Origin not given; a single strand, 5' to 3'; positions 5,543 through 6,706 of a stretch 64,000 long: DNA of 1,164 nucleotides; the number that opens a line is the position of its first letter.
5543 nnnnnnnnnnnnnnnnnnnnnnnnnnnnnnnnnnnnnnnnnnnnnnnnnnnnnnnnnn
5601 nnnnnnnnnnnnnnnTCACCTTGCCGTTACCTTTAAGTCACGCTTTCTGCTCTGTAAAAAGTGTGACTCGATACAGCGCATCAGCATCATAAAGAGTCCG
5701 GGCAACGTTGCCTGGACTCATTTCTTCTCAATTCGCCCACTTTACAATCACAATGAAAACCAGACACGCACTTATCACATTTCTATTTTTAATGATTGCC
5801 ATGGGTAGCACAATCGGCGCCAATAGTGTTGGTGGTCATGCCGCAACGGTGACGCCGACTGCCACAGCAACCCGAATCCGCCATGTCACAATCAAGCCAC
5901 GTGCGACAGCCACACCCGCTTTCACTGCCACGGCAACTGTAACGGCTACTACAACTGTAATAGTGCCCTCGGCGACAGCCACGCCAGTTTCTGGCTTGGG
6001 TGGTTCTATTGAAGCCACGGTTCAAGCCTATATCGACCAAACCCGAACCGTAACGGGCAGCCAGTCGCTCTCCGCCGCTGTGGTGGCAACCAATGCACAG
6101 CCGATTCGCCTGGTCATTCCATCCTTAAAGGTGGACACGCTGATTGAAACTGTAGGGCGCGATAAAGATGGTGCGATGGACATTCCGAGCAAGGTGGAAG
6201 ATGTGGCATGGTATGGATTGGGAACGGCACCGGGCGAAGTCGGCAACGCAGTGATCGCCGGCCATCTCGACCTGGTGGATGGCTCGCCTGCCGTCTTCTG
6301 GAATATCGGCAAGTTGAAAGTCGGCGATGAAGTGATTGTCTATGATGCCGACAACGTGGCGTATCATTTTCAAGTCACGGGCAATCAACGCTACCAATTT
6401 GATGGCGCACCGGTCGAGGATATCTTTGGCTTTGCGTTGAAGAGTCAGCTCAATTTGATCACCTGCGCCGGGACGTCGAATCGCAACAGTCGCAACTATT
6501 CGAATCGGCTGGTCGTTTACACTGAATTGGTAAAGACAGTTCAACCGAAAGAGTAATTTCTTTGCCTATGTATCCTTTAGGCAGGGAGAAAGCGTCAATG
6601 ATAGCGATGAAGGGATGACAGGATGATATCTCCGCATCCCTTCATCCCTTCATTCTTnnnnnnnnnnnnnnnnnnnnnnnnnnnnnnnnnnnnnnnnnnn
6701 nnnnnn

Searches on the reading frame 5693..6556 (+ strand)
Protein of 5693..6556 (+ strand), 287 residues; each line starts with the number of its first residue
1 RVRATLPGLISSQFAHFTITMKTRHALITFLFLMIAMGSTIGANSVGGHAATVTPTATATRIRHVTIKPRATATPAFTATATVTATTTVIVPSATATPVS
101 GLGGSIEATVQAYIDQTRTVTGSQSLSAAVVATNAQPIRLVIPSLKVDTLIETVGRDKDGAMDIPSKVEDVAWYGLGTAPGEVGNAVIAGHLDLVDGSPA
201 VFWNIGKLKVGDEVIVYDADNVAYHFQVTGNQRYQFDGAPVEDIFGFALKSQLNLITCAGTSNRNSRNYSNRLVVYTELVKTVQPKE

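Call 11: search_protein_families(library=pfam, proteins=[window:5693-6556:+], max_evalue=0.001)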
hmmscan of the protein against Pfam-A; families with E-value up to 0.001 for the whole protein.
window:5693-6556:+ (287 aa): 1 family
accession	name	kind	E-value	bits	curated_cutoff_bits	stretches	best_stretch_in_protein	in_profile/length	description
PF04203.18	Sortase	-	4.2e-20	72.2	26.6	1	140-280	1-125/125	Sortase domain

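Call 18: find_encoding_contigs(protein=window:5708-6556:+, flank=10000, max_places=10)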
Protein window:5708-6556:+ (282 aa): no gene with exactly this product is on record in the collection.
